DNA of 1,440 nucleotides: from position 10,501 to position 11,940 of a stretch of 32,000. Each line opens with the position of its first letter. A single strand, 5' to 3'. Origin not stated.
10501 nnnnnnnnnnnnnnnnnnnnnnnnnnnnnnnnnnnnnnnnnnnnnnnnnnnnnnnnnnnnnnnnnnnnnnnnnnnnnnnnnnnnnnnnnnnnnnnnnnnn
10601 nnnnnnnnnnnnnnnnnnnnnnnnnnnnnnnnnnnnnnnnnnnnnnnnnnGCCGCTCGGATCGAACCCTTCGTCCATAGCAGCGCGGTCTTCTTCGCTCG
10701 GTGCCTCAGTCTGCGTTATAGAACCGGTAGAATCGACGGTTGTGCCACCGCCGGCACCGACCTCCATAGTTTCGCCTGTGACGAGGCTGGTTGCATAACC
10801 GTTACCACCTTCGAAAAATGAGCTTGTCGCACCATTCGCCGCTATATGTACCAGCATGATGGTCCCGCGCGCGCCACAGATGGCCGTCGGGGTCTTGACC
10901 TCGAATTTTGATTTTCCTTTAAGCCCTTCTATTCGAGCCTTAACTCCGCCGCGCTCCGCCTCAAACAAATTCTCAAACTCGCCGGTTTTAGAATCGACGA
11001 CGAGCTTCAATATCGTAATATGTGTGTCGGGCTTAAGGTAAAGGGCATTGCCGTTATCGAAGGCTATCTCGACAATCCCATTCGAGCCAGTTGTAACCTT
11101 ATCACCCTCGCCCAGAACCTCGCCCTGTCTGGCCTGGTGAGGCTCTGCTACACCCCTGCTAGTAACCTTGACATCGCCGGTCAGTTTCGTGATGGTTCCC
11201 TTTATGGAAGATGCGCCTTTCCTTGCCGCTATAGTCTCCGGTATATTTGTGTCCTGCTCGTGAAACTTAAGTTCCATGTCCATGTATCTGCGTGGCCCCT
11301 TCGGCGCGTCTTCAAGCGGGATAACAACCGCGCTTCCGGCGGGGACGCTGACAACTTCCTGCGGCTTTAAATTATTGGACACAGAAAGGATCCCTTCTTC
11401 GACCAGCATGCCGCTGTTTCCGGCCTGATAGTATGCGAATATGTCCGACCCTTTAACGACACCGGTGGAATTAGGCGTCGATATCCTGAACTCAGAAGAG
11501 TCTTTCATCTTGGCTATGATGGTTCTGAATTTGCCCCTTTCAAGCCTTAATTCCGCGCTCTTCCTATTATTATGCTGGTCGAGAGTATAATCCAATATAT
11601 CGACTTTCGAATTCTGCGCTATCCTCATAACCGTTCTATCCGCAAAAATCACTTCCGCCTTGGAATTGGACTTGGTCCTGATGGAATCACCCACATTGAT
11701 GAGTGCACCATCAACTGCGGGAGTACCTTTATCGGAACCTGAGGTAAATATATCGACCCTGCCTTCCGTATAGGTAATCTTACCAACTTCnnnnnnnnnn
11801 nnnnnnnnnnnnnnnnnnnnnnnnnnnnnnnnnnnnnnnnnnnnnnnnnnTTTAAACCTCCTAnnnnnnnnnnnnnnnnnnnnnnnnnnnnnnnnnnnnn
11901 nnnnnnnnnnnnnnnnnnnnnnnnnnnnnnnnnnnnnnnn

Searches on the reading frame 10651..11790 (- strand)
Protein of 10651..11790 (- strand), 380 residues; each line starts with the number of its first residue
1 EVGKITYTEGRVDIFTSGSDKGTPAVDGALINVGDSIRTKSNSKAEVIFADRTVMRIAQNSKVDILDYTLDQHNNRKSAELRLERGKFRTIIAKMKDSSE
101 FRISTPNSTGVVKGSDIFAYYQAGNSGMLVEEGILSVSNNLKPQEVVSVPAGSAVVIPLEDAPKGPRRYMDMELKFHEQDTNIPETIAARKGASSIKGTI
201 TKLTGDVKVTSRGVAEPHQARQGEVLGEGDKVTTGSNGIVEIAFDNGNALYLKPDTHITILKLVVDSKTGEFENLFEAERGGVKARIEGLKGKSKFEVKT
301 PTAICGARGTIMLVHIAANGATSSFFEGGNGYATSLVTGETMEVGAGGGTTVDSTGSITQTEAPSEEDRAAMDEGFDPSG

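Call 96: search_solved_structures(query=window:10651-11790:-, max_evalue=10, show_alignments=3)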
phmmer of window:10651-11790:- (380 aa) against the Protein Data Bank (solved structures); distinct sequences matched with E-value up to 10: 1.
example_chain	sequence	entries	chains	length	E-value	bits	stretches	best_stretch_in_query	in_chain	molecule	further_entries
5ix9_A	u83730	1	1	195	0.079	15.6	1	197-276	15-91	Antifreeze protein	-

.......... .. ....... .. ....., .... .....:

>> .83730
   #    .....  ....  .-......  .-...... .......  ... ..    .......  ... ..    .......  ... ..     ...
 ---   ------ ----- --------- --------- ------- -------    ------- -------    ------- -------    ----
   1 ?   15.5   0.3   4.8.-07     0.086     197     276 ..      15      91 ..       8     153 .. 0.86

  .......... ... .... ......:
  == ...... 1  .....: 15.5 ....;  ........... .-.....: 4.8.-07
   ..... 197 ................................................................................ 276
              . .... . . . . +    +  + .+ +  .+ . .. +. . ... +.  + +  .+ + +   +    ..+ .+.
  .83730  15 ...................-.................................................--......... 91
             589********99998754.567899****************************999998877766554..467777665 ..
